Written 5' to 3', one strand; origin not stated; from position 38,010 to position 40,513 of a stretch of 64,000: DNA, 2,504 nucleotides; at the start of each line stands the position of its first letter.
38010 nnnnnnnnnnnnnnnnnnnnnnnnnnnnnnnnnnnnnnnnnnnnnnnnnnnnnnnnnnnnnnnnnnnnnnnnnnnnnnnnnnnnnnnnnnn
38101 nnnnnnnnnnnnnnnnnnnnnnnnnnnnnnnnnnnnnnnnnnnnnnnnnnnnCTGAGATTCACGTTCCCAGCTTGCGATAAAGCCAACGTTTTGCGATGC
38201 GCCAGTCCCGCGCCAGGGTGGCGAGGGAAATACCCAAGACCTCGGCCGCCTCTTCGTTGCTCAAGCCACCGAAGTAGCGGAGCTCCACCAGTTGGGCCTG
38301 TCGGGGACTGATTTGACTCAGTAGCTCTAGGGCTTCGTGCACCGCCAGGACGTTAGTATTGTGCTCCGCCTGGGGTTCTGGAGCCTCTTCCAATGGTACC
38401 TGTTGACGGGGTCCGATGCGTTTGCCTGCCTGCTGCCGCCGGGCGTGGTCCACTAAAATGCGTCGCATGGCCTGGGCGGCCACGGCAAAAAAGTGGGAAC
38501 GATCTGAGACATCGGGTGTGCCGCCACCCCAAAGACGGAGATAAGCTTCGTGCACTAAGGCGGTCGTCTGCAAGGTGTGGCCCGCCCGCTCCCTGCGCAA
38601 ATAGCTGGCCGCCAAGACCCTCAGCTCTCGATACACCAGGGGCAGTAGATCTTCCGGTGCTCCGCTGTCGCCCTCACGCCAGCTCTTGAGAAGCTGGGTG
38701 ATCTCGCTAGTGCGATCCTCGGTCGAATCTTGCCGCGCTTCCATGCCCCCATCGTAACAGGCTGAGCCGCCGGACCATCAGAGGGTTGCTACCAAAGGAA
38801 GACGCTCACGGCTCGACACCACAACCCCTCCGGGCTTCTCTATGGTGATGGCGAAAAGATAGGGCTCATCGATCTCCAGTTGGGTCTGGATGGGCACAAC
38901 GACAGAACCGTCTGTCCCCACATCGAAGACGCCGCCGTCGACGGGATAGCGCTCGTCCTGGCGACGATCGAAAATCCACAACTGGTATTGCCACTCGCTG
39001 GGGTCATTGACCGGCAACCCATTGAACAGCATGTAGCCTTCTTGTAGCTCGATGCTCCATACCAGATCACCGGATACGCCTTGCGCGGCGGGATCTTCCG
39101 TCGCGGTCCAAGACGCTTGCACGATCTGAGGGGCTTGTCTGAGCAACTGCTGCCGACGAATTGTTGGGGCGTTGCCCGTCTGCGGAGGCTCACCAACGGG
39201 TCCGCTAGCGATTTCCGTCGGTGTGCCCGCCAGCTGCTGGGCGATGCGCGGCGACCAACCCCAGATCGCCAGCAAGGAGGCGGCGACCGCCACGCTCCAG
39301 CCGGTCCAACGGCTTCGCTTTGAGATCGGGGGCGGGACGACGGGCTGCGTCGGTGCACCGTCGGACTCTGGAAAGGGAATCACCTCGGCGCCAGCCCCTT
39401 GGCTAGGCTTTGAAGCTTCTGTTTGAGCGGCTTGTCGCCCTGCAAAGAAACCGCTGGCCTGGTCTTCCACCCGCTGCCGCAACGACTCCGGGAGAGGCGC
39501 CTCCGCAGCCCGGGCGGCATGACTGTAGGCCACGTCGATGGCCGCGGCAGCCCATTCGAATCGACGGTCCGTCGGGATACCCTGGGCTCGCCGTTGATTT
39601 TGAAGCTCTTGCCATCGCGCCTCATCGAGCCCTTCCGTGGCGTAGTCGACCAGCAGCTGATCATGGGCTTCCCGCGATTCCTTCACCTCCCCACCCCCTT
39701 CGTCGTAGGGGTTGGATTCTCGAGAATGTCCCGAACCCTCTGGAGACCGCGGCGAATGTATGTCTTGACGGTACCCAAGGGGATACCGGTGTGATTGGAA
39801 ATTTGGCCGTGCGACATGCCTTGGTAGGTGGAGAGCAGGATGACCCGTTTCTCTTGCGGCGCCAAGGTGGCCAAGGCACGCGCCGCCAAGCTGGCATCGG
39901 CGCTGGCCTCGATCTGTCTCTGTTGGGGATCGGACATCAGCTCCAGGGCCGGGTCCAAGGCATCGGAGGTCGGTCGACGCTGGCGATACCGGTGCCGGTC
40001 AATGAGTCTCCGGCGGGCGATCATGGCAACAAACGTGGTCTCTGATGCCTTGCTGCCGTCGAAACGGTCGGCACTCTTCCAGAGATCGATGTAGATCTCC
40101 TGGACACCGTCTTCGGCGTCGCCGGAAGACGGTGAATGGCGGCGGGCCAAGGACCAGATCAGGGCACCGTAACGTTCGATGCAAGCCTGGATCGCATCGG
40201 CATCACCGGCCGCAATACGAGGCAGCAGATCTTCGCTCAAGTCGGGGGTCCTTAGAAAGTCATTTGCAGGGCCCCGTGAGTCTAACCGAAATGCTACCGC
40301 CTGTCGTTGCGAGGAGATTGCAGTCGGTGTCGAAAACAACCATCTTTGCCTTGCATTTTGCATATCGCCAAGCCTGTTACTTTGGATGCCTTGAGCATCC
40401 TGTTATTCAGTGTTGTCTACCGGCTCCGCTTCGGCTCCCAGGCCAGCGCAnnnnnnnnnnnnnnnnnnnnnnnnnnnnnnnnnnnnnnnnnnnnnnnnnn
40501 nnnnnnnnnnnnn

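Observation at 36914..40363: ECF sigma / RskA-like anti-sigma / second ECF sigma / Ser-Thr kinase homolog lacking the catalytic Asp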

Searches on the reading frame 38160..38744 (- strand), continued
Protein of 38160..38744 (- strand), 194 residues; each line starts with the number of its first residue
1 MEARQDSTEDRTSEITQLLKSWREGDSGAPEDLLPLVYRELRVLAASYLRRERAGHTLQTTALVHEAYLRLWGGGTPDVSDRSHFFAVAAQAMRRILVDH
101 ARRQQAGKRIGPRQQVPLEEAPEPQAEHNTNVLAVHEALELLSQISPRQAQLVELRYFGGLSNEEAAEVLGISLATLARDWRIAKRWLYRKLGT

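Call 67: search_protein_families(library=pfam, proteins=[L172:5590-7131:+], max_evalue=1)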
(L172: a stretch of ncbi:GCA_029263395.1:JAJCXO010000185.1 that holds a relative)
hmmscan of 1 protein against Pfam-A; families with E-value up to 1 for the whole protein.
L172:5590-7131:+ (513 aa): 16 families
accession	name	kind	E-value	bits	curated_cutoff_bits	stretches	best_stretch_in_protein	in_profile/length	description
PF13374.12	TPR_10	-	3.4e-48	160.8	27.5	6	331-371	1-41/42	Tetratricopeptide repeat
PF13424.12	TPR_12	-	1.1e-46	157.4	30.1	4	331-405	2-76/77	Tetratricopeptide repeat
PF24885.1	TPR_NPHP3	-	4.8e-36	124.8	100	3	399-497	124-222/239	Nephrocystin-3 TPR domain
PF17874.7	TPR_MalT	-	5.9e-19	69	45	2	360-495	26-158/336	MalT-like TPR region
PF13176.12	TPR_7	-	2.9e-16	58.5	27.9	4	251-279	2-30/36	Tetratricopeptide repeat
PF00515.34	TPR_1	-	4.4e-13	48.9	27.8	2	251-280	4-33/34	Tetratricopeptide repeat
PF13181.12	TPR_8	-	4.3e-10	39.4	25.7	1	332-361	1-30/34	Tetratricopeptide repeat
PF07719.23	TPR_2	-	5.3e-10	39.1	27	2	248-279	1-32/34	Tetratricopeptide repeat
PF14559.12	TPR_19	-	1.2e-05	26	25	1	429-490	4-57/68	Tetratricopeptide repeat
PF13428.12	TPR_14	-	0.00017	22.4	23.5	1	250-296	3-44/44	Tetratricopeptide repeat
PF13431.12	TPR_17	-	0.00039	20.9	24.4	1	332-352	13-33/34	Tetratricopeptide repeat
PF13432.12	TPR_16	-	0.00053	20.8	32.7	2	337-401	2-58/65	Tetratricopeptide repeat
PF25058.1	ARM_TT21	-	0.04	14.3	27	0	315-370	40-95/155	Tetratricopeptide repeat protein 21 ARM repeat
PF07721.20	TPR_4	-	0.045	14.8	27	1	335-356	4-25/26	Tetratricopeptide repeat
PF07087.16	DUF1353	-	0.27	11.3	22.5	0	411-446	42-77/91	Protein of unknown function (DUF1353)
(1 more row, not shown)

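Call 89: find_encoding_contigs(protein=P0407, flank=5000, max_places=1)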
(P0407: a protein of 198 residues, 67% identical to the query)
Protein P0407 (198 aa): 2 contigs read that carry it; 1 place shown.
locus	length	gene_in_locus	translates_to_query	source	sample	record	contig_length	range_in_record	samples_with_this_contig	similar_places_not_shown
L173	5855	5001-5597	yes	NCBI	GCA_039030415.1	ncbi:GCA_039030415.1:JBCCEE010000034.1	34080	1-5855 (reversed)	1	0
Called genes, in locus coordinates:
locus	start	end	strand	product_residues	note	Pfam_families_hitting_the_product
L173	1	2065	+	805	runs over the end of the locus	PF09371:Tex_N, PF22706:Tex_central_region, PF16921:Tex_YqgF, PF14639:YqgF (weak), PF12836:HHH_3, PF17674:HHH_9, PF00575:S1, PF23459:S1_RRP5, +1 more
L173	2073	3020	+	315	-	PF10017:Methyltransf_33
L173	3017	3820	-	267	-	-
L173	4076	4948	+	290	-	PF13622:4HBT_3, PF20789:4HBT_3C, PF02551:Acyl_CoA_thio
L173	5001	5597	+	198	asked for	PF07638:Sigma70_ECF, PF08281:Sigma70_r4_2, PF04545:Sigma70_r4 (weak)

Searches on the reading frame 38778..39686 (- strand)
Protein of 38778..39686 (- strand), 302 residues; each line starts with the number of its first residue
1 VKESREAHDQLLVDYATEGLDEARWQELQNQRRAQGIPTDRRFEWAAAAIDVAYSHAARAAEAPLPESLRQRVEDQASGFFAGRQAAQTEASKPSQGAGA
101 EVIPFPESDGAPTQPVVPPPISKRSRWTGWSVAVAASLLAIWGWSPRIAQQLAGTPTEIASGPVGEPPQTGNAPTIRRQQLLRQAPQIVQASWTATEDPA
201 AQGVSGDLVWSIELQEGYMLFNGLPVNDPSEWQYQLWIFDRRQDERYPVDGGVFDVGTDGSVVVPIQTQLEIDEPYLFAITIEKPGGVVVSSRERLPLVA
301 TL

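Call 3: search_protein_families(library=pfam, proteins=[window:38778-39686:-], max_evalue=0.01)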
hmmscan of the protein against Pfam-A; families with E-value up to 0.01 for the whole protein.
window:38778-39686:- (302 aa): 0 families

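Call 4: search_protein_families(library=ncbifam, proteins=[window:38778-39686:-], max_evalue=0.01)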
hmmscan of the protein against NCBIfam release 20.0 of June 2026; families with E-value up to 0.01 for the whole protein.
window:38778-39686:- (302 aa): 0 families

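Call 25: search_protein_families(library=pfam, proteins=[window:38778-39686:-], max_evalue=10)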
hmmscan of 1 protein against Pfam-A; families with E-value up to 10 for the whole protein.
window:38778-39686:- (302 aa): 1 family
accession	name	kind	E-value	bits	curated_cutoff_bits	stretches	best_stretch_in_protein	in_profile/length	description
PF22181.1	TarS_linker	-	0.19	12.6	27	1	31-74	43-86/100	Glycosyl transferase TarS linker domain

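Call 30: find_homologous_proteins(query=window:38778-39686:-, max_evalue=0.001)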
Query window:38778-39686:- (302 aa): 5010 proteins with E <= 0.001 among 8000 candidates; the best 120 are listed.
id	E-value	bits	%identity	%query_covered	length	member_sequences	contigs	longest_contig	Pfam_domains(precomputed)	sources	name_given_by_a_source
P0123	6.7e-196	668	100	100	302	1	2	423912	-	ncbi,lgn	-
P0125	2.3e-126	439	69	100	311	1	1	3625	PF10099.15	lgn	-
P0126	2.5e-109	383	62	100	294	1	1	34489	-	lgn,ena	-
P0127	2.2e-108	380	63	100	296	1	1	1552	PF10099.15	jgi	jgi:hypothetical protein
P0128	3.7e-105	370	58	100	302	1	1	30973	-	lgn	-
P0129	2.0e-89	318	52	100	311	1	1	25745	PF10099.15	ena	-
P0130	5.0e-89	317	55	100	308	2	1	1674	-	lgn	-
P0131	6.3e-89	316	52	100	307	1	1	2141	PF10099.15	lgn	-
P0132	2.9e-78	281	50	100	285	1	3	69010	PF10099.15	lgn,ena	-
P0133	3.6e-76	274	51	98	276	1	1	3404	PF10099.15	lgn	-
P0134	2.5e-75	272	37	96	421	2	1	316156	-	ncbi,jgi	-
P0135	9.9e-63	230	47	96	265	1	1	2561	PF10099.15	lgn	-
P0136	1.6e-62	230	47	97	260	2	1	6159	PF10099.15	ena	-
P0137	5.9e-62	228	48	99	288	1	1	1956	PF10099.15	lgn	-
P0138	2.0e-61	226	47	99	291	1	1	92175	PF10099.15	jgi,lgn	-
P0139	3.1e-60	222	42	100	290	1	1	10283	PF10099.15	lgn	-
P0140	3.9e-60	222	47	100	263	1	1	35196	PF10099.15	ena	-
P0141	7.4e-60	221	44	99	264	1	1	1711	PF10099.15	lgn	-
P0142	1.1e-58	217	46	97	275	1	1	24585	PF10099.15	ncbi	-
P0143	1.3e-58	217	45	99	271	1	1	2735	PF10099.15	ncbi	-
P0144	3.8e-58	215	45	97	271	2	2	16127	PF10099.15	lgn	-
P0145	4.7e-58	215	47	96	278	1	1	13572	PF10099.15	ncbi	ncbi:MAG: anti-sigma factor [Acidobacteriota bacterium]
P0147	6.4e-57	211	41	96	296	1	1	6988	PF10099.15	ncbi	-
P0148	2.5e-56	209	44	100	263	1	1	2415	PF10099.15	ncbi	-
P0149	3.7e-56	209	46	96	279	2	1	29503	PF10099.15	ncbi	ncbi:MAG: anti-sigma factor [Acidobacteriota bacterium]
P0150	4.7e-56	208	45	97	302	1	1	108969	PF10099.15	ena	-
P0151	5.5e-56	208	44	97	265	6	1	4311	PF10099.15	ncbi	-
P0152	6.1e-56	208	46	99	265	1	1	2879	PF10099.15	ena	-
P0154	9.1e-56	207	44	100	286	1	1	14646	PF10099.15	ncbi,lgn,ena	-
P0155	1.0e-55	207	45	96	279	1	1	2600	PF10099.15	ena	-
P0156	2.1e-55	206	44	97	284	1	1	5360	PF10099.15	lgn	-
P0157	2.3e-55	206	46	96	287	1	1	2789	PF10099.15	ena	-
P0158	3.0e-55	206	40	100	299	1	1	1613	PF10099.15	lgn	-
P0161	8.0e-55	204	46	97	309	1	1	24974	PF10099.15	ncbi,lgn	-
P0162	8.9e-55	204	44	96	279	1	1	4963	PF10099.15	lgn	-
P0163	2.1e-54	203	44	97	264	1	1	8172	PF10099.15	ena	-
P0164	5.1e-54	202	41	99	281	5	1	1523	PF10099.15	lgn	-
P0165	5.8e-54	202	44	96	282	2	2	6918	PF10099.15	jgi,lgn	-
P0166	8.4e-54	201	62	44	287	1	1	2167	PF10099.15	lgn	-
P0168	1.1e-53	201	57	53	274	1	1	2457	PF10099.15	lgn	-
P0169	2.6e-53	199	44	96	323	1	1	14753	PF10099.15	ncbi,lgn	ncbi:MAG: anti-sigma factor [Acidobacteriota bacterium]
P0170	2.9e-53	199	40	98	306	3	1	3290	PF10099.15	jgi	jgi:hypothetical protein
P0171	3.5e-53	199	43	100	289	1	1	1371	PF10099.15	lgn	-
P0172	7.0e-53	198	63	42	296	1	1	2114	PF10099.15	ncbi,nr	ncbi:MAG: anti-sigma factor [Myxococcales bacterium]|nr:MAG: anti-sigma factor [Myxococcales bacteri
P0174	1.3e-52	197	44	99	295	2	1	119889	PF10099.15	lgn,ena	-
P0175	1.3e-52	197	41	98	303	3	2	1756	PF10099.15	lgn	-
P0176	2.8e-52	196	40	99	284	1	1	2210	PF10099.15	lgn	-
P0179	4.5e-52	195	42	100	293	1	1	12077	PF10099.15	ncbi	-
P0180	5.4e-52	195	43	92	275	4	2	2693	PF10099.15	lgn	-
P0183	1.4e-51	194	64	45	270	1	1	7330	PF10099.15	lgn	-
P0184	1.6e-51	194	41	99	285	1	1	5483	PF10099.15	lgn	-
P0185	1.7e-51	193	40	98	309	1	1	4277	PF10099.15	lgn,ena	-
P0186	2.0e-51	193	41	98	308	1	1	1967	PF10099.15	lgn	-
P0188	4.1e-51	192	41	98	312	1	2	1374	PF10099.15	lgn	-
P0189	4.6e-51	192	40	96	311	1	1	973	PF10099.15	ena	-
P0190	4.9e-51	192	42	80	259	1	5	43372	PF10099.15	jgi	jgi:hypothetical protein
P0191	5.1e-51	192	38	98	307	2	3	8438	PF10099.15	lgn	-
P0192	6.7e-51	191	43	96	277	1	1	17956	PF10099.15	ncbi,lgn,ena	-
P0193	7.3e-51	191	46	97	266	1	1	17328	PF10099.15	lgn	-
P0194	9.7e-51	191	47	78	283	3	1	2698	PF10099.15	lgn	-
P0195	1.1e-50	191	43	98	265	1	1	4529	PF10099.15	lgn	-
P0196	1.5e-50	190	41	97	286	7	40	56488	PF10099.15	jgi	jgi:hypothetical protein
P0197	1.7e-50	190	41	99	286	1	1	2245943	PF10099.15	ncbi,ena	-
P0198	2.1e-50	190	40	99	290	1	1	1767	PF10099.15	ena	-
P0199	2.7e-50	190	66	36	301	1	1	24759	PF10099.15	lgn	-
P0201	3.2e-50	189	40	99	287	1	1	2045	PF10099.15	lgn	-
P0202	3.7e-50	189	41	96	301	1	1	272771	PF10099.15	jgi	jgi:hypothetical protein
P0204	4.5e-50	189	40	100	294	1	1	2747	PF10099.15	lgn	-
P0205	6.7e-50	188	45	78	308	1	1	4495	PF10099.15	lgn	-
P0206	6.7e-50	188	43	96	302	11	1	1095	PF10099.15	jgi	jgi:anti-sigma-K factor RskA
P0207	6.9e-50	188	41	99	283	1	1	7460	PF10099.15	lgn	-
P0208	7.0e-50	188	40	99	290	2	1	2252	PF10099.15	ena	-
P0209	7.1e-50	188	42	97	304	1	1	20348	PF10099.15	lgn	-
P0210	7.4e-50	188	40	96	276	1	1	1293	PF10099.15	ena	-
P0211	8.0e-50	188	39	87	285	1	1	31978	PF10099.15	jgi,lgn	jgi:hypothetical protein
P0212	9.4e-50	188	43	99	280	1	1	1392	PF10099.15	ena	-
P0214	1.1e-49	187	42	97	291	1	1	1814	PF10099.15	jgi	jgi:hypothetical protein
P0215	1.4e-49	187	42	97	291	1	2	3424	PF10099.15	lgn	-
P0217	2.5e-49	186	41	96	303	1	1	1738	PF10099.15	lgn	-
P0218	3.0e-49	186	41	97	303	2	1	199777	PF10099.15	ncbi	ncbi:MAG: anti-sigma factor [Polyangiaceae bacterium]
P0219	3.2e-49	186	39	97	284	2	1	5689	PF10099.15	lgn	-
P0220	4.2e-49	186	39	99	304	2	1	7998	PF10099.15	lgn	-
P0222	5.7e-49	185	40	100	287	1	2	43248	PF10099.15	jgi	jgi:anti-sigma-K factor RskA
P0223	7.7e-49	185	43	84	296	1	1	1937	PF10099.15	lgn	-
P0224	7.9e-49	185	38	99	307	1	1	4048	PF10099.15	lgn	-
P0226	9.2e-49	184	42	100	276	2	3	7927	PF10099.15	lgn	-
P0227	1.0e-48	184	55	58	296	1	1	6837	PF10099.15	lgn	-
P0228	1.1e-48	184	44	96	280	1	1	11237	PF10099.15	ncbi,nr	ncbi:MAG TPA: anti-sigma factor [Steroidobacteraceae bacterium]|nr:anti-sigma factor [Steroidobacter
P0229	1.1e-48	184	41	98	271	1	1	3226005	PF10099.15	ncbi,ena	-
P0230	1.1e-48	184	60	41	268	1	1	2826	PF10099.15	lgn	-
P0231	1.2e-48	184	41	96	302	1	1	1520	PF10099.15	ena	-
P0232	1.2e-48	184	40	97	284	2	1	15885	PF10099.15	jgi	jgi:hypothetical protein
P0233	1.5e-48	184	43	96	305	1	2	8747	PF10099.15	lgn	-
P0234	1.7e-48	184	40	100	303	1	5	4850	PF10099.15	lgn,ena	-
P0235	1.8e-48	183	40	96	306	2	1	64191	PF10099.15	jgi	jgi:hypothetical protein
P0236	1.9e-48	183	39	95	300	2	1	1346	PF10099.15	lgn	-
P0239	2.3e-48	183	39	97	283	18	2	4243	PF10099.15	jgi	jgi:hypothetical protein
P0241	2.9e-48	183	43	97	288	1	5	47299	PF10099.15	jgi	jgi:hypothetical protein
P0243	3.3e-48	183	55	50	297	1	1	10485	PF10099.15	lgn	-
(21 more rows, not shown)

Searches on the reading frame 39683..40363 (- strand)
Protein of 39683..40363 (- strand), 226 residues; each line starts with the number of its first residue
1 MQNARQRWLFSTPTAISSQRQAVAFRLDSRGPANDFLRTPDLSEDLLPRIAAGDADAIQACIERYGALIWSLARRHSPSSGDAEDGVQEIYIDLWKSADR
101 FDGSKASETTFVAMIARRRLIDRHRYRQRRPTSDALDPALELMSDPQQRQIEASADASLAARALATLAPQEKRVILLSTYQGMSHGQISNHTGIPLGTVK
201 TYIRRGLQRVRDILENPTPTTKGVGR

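Call 3: search_protein_families(library=pfam, proteins=[window:39683-40363:-], max_evalue=0.01)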
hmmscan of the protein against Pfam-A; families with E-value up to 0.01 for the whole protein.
window:39683-40363:- (226 aa): 3 families
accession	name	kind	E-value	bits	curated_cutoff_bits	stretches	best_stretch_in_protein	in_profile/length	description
PF04542.20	Sigma70_r2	-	1.3e-17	63.7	24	1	62-130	2-71/71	Sigma-70 region 2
PF08281.18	Sigma70_r4_2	-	1.9e-13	50.3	25.7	1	161-209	5-53/54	Sigma-70, region 4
PF04545.22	Sigma70_r4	-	4.7e-11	42.5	24.1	1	163-211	1-49/50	Sigma-70, region 4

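Call 4: search_protein_families(library=ncbifam, proteins=[window:39683-40363:-], max_evalue=0.01)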
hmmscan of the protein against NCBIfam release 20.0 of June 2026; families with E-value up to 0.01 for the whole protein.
window:39683-40363:- (226 aa): 106 families (the best 25 are shown)
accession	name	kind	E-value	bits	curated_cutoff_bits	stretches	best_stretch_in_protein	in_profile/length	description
NF010500.0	PRK13919.1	subfamily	4.4e-31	108.5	226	1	44-216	11-185/186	putative RNA polymerase sigma E protein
NF009172.0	PRK12519.1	subfamily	2.2e-30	105.7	222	1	44-216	17-191/194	RNA polymerase sigma factor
NF007228.0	PRK09646.1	subfamily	9.3e-30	103.7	226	1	43-215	17-191/194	ECF RNA polymerase sigma factor SigK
TIGR02937.1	sigma70-ECF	superfamily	7.5e-28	97.2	42.9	1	56-213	1-164/165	sigma-70 family RNA polymerase sigma factor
NF009186.0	PRK12534.1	equivalog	4e-25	88.7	267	1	44-215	13-186/187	RNA polymerase sigma factor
NF007227.0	PRK09645.1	subfamily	5.1e-23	81.9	202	1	52-215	9-171/177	sigma-70 family RNA polymerase sigma factor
NF004113.0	PRK05602.1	equivalog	1.3e-22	80.5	208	1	26-220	15-207/211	RNA polymerase sigma factor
NF009166.1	PRK12513.1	equivalog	1.1e-21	77.5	206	1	43-215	9-187/193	RNA polymerase sigma factor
NF009167.0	PRK12514.1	equivalog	2.1e-21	76.6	265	1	40-215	4-179/180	RNA polymerase sigma factor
NF009189.0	PRK12537.1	equivalog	7e-21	74.5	261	1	47-214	14-181/182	RNA polymerase sigma factor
NF009168.0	PRK12515.1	subfamily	1.3e-18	67.1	236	1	44-212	10-177/189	RNA polymerase sigma factor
NF007225.0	PRK09643.1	equivalog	1.7e-18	67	190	1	44-216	15-184/204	RNA polymerase sigma factor SigM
TIGR02983.1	SigE-fam_strep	subfamily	7.3e-18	65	141.55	1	58-216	8-160/162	SigE family RNA polymerase sigma factor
NF009190.0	PRK12538.1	equivalog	8.7e-18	64.9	303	1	40-216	47-221/233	RNA polymerase sigma factor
NF058625.1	sigma_PG0214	equivalog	1.7e-17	63.6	130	1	69-216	17-163/170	GFO_1088 family ECF-type sigma factor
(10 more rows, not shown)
